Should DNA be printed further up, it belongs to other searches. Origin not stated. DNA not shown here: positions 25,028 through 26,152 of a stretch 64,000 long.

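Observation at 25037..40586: One EEP catalytic core is deployed in three surface formats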

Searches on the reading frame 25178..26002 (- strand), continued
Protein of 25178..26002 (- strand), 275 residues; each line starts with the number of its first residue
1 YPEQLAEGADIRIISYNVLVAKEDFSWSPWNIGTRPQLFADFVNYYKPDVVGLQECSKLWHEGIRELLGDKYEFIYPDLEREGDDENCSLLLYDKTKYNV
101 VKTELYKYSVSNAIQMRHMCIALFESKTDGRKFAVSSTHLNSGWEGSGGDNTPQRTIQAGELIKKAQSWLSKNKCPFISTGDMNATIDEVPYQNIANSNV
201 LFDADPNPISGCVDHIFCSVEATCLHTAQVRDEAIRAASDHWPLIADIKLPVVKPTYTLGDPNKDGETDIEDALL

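Call 35: search_solved_structures(query=A4, max_evalue=10)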
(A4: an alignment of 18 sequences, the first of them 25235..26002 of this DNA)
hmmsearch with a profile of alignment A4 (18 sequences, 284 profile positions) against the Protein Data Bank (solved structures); distinct sequences matched with E-value up to 10: 54.
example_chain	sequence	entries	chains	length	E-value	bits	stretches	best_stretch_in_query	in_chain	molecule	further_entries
3g6s_A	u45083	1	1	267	2.6e-28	102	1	42-281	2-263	Putative endonuclease/exonuclease/phosphatase family protein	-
3mpr_A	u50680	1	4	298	1e-21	80.4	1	42-262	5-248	Putative endonuclease/exonuclease/phosphatase family protein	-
4c1r_A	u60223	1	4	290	1.6e-21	79.8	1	44-262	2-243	MANNOSYL-6-PHOSPHATASE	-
6mal_A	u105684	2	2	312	3.2e-16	62.3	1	43-280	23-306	Nocturnin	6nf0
6bt1_A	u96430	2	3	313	3.2e-16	62.3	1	43-280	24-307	Nocturnin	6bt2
3l1w_A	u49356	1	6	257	1.2e-12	50.7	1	45-277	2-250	Uncharacterized protein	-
5j3p_A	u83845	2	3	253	6e-12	48.3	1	63-214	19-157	Tyrosyl-DNA phosphodiesterase 2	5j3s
5ino_A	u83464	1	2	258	6.5e-12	48.2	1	63-214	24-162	Tyrosyl-DNA phosphodiesterase 2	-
4fpv_A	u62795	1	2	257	7.4e-12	48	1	36-214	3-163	Tyrosyl-DNA phosphodiesterase 2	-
4z0v_A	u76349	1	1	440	2.6e-11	46.2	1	27-277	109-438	2',5'-phosphodiesterase 12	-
4z2b_A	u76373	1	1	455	3e-11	46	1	27-277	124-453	2',5'-phosphodiesterase 12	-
4zkf_A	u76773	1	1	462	3.2e-11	45.9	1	27-277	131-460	2',5'-phosphodiesterase 12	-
4f1h_B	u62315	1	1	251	4.3e-11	45.5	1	41-214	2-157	Tyrosyl-DNA phosphodiesterase 2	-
6ca4_A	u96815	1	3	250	4.4e-11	45.5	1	61-214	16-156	Tyrosyl-DNA phosphodiesterase 2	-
4f1h_A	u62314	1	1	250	7.6e-11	44.7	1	61-214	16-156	Tyrosyl-DNA phosphodiesterase 2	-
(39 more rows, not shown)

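Call 38: find_encoding_contigs(protein=P0104, flank=10000, max_places=3)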
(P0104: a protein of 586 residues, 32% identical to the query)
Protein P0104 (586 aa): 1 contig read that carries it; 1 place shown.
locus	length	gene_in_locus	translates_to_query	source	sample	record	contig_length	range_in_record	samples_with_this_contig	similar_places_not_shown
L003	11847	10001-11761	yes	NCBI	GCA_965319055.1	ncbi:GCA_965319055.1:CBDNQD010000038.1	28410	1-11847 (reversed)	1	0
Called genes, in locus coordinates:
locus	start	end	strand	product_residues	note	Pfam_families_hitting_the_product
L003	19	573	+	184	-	PF01765:RRF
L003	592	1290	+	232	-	PF01255:Prenyltransf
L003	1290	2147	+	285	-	PF01148:CTP_transf_1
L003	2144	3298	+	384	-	PF02670:DXP_reductoisom, PF08436:DXP_redisom_C, PF13288:DXPR_C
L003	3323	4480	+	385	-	PF02163:Peptidase_M50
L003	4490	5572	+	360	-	PF04551:GcpE, PF26540:GcpE_C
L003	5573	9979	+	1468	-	PF02811:PHP, PF00929:RNase_T, PF07733:DNA_pol3_alpha, PF17657:DNA_pol3_finger, PF14579:HHH_6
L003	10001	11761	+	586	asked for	PF03372:Exo_endo_phos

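Call 44: search_solved_structures(query=A4, max_evalue=1e-15, show_alignments=4)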
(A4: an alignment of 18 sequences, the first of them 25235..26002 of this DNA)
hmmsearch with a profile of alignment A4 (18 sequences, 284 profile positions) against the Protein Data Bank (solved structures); distinct sequences matched with E-value up to 1e-15: 5.
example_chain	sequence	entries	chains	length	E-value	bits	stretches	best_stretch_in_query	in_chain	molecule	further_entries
3g6s_A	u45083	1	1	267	2.6e-28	102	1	42-281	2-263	Putative endonuclease/exonuclease/phosphatase family protein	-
3mpr_A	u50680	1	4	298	1e-21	80.4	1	42-262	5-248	Putative endonuclease/exonuclease/phosphatase family protein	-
4c1r_A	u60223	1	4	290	1.6e-21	79.8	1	44-262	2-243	MANNOSYL-6-PHOSPHATASE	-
6mal_A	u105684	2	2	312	3.2e-16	62.3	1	43-280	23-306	Nocturnin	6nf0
6bt1_A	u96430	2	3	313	3.2e-16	62.3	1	43-280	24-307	Nocturnin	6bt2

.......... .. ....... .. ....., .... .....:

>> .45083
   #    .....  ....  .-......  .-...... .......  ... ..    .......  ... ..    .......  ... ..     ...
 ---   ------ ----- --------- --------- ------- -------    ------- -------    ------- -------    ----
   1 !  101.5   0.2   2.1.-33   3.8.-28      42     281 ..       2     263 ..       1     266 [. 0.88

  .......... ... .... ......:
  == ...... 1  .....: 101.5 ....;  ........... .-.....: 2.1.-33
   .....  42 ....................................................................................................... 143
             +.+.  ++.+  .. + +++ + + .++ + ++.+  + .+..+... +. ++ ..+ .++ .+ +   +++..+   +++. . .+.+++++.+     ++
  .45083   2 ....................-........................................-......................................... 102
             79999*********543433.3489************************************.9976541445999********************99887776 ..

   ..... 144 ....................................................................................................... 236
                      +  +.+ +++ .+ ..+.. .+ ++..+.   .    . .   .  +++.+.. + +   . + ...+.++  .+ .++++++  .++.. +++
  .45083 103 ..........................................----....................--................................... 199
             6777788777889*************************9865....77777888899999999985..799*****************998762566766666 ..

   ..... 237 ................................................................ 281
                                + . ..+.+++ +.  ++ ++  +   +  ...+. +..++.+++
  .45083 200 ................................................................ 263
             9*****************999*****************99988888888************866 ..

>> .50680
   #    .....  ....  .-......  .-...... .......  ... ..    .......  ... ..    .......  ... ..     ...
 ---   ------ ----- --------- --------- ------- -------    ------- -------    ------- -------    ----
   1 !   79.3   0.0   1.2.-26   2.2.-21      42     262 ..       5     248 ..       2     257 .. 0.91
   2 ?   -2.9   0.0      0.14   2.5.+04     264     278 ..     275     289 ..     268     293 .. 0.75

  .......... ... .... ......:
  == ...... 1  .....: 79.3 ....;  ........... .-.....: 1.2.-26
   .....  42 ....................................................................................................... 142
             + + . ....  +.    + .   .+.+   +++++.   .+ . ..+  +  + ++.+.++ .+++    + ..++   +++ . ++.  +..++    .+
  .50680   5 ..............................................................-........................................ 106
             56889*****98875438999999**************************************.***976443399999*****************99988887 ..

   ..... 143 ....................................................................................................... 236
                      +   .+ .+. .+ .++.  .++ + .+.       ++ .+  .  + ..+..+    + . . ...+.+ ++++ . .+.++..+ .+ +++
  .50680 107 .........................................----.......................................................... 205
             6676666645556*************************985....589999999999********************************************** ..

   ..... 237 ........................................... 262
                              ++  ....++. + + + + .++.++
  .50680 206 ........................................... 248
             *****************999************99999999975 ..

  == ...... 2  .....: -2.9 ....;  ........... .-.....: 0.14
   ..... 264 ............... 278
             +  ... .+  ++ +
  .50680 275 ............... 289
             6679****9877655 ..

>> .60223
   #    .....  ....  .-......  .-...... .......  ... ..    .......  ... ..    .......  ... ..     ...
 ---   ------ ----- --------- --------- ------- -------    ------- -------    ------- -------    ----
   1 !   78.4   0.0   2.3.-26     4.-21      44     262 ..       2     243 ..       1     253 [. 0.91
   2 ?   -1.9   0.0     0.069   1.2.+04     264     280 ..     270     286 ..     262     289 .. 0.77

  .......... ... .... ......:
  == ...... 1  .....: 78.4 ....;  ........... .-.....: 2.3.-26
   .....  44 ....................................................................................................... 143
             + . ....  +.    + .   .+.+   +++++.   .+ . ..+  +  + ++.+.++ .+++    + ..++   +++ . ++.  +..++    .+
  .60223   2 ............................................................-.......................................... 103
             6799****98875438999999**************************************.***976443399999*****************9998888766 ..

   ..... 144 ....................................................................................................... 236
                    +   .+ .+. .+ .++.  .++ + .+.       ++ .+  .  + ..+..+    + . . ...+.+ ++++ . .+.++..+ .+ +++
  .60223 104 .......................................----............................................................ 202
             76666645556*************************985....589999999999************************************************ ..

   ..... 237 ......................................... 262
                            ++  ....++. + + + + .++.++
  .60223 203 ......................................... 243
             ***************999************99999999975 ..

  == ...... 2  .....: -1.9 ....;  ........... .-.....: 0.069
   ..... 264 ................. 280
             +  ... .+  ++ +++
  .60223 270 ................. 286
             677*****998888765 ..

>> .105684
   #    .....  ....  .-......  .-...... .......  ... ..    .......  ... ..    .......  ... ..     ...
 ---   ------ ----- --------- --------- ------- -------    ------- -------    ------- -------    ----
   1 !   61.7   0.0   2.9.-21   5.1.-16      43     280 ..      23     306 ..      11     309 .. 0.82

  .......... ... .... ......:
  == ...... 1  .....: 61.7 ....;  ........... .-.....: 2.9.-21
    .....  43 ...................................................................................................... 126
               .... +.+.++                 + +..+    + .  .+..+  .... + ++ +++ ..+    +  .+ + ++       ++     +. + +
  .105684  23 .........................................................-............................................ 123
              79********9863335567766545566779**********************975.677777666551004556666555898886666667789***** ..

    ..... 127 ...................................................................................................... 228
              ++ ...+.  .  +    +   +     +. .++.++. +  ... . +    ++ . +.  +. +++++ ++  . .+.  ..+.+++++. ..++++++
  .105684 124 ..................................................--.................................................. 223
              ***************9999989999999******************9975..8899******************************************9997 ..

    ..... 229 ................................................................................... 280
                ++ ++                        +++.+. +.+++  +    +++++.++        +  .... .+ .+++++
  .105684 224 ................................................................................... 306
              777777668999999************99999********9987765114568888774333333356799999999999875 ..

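Call 53: find_encoding_contigs(protein=P0021, flank=10000, max_places=2)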
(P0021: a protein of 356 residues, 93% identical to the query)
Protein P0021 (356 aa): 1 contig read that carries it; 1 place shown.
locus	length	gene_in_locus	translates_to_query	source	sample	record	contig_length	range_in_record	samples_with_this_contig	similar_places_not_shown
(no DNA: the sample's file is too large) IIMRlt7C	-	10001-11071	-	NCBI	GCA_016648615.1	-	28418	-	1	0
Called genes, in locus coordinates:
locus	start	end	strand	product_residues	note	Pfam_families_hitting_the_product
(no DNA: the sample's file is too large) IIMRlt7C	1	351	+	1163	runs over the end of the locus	PF02018:CBM_4_9, PF00629:MAM (faint), PF02018:CBM_4_9, PF03372:Exo_endo_phos (weak), PF07523:Big_3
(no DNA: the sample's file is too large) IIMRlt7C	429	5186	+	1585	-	PF00722:Glyco_hydro_16, PF24817:WD40_WDHD1_1st, PF23414:Beta-prop_EML_2, PF24807:WD40_CDC20-Fz, PF24814:WD40_Prp19, PF25173:Beta-prop_WDR3_1st, PF25174:Beta-prop_THOC3, PF23381:Beta-prop_IFT122_1st, +15 more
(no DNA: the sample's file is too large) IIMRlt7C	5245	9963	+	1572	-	PF14200:RicinB_lectin_2, PF00722:Glyco_hydro_16, PF24807:WD40_CDC20-Fz, PF24817:WD40_WDHD1_1st, PF25172:Beta-prop_WDR3_2nd, PF25174:Beta-prop_THOC3, PF23414:Beta-prop_EML_2, PF24814:WD40_Prp19, +25 more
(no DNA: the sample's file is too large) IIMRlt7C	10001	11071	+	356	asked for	PF03372:Exo_endo_phos, PF00404:Dockerin_1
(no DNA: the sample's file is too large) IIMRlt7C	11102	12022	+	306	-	PF01790:LGT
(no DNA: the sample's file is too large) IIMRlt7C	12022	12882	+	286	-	PF00763:THF_DHG_CYH, PF02882:THF_DHG_CYH_C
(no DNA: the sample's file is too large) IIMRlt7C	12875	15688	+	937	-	PF00245:Alk_phosphatase, PF02018:CBM_4_9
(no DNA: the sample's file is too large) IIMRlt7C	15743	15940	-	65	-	-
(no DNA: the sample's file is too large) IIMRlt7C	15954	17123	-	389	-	PF01545:Cation_efflux, PF16916:ZT_dimer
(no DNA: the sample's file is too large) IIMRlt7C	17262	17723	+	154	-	?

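Call 58: search_protein_families(library=pfam, proteins=[P0171, P0174, P0175, P0179, P0180, P0164, P0167, P0212, P0214], max_evalue=0.001)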
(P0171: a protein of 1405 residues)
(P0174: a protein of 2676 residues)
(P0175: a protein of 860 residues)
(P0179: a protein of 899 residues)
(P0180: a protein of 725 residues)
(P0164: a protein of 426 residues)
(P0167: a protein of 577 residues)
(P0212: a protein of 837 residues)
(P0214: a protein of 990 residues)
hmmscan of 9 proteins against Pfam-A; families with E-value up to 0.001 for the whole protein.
P0171 (1405 aa): 9 families
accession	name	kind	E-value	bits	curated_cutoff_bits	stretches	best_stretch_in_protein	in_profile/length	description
PF02018.23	CBM_4_9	-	4.7e-27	95.4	25.9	3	35-155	2-132/136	Carbohydrate binding domain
PF19085.6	Choline_bind_2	-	7.6e-17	61.7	27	1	1300-1339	3-36/38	Choline-binding repeat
PF19127.6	Choline_bind_3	-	6.5e-13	48.9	27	2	1364-1405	1-43/47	Choline-binding repeat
PF13472.12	Lipase_GDSL_2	-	7.3e-13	49.8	32.9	1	889-1049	1-146/178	GDSL-like Lipase/Acylhydrolase family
PF00657.28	Lipase_GDSL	-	4.4e-12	47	23.6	1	887-1074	1-207/208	GDSL-like Lipase/Acylhydrolase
PF07523.18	Big_3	-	5.7e-12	46.2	21.2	1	1099-1162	3-67/68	Bacterial Ig-like domain (group 3)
PF03372.29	Exo_endo_phos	-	8e-12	45.8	24.5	1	502-739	1-225/225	Endonuclease/Exonuclease/phosphatase family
PF17996.7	CE2_N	-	6.8e-09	36.2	27.9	1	767-880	3-108/108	Carbohydrate esterase 2 N-terminal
PF01473.26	Choline_bind_1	-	6.5e-07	29.8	20.5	1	1367-1383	3-19/19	Putative cell wall binding repeat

P0174 (2676 aa): 4 families
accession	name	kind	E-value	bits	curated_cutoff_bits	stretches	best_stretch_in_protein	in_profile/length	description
PF06452.16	CBM9_1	-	5.3e-111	369.2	23.4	8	334-523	1-181/185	Carbohydrate family 9 binding domain-like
PF18998.6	Flg_new_2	-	5.3e-24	84.4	23.6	3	1206-1275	1-72/73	Divergent InlB B-repeat domain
PF03372.29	Exo_endo_phos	-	4.8e-16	59.6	24.5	2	1527-1783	2-225/225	Endonuclease/Exonuclease/phosphatase family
PF14529.12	Exo_endo_phos_2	-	0.00014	22.2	27.4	0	1672-1786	13-116/117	Endonuclease-reverse transcriptase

P0175 (860 aa): 1 family
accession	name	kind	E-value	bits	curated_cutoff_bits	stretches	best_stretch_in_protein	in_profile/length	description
PF03372.29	Exo_endo_phos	-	6.2e-22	78.8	24.5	2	281-515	1-225/225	Endonuclease/Exonuclease/phosphatase family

P0179 (899 aa): 1 family
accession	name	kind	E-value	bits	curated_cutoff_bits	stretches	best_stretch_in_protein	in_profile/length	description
PF03372.29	Exo_endo_phos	-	6.3e-17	62.5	24.5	1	119-351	17-225/225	Endonuclease/Exonuclease/phosphatase family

P0180 (725 aa): 2 families
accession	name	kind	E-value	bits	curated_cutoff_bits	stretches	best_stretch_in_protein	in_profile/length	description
PF03372.29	Exo_endo_phos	-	2.7e-28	99.6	24.5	2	484-714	1-225/225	Endonuclease/Exonuclease/phosphatase family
PF14529.12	Exo_endo_phos_2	-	2.6e-06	27.7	27.4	0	314-410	18-116/117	Endonuclease-reverse transcriptase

P0164 (426 aa): 1 family
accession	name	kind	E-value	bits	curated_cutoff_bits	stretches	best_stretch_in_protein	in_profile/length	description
PF03372.29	Exo_endo_phos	-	9.6e-11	42.3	24.5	1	175-416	1-225/225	Endonuclease/Exonuclease/phosphatase family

P0167 (577 aa): 1 family
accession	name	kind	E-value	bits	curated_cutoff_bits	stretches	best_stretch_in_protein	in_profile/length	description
PF03372.29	Exo_endo_phos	-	6.4e-13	49.4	24.5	1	329-567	1-225/225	Endonuclease/Exonuclease/phosphatase family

P0212 (837 aa): 2 families
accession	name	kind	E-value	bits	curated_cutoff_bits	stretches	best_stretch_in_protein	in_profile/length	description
PF03372.29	Exo_endo_phos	-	4.6e-23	82.5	24.5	2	581-827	1-225/225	Endonuclease/Exonuclease/phosphatase family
PF14529.12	Exo_endo_phos_2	-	6.4e-07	29.7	27.4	0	741-830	27-116/117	Endonuclease-reverse transcriptase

P0214 (990 aa): 1 family
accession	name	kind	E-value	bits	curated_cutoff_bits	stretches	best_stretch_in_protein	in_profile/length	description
PF03372.29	Exo_endo_phos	-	4.7e-07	30.2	24.5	1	768-979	26-225/225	Endonuclease/Exonuclease/phosphatase family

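Call 87: search_protein_families(library=ncbifam, alignment_id=A4, max_evalue=0.01)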
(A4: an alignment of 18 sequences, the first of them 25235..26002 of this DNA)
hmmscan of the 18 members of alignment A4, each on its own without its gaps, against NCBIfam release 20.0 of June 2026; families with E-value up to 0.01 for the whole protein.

A. member 1, window:25235-26002:- (256 aa): 3 families
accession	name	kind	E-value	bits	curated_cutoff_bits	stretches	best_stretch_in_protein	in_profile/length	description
NF033681.1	ExeM_NucH_DNase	subfamily_domain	1.8e-06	27.1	300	1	69-198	319-459/546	ExeM/NucH family extracellular endonuclease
TIGR00633.1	xth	equivalog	0.00069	19.2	99.05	0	33-189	18-156/255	exodeoxyribonuclease III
NF045851.1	mem_nucl_MnuA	subfamily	0.0025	17.9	185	0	14-143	2-152/317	MnuA family membrane nuclease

B. families by the number of members that match (of 18 scanned): 9 families
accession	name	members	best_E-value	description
NF033681.1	ExeM_NucH_DNase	9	3.7e-08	ExeM/NucH family extracellular endonuclease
TIGR00633.1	xth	8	2.9e-07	exodeoxyribonuclease III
NF045851.1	mem_nucl_MnuA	6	1.1e-06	MnuA family membrane nuclease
NF003842.0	PRK05421.1-4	4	1.9e-05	endonuclease/exonuclease/phosphatase family protein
NF049990.1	CellobisidaseCelK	2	2.6e-09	cellulose 1,4-beta-cellobiosidase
NF003840.0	PRK05421.1-2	2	0.00017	endonuclease/exonuclease/phosphatase family protein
TIGR03395.1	sphingomy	2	0.0011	sphingomyelin phosphodiesterase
TIGR00195.1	exoDNase_III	2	0.0051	exodeoxyribonuclease III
NF003841.0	PRK05421.1-3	1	0.0067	endonuclease/exonuclease/phosphatase family protein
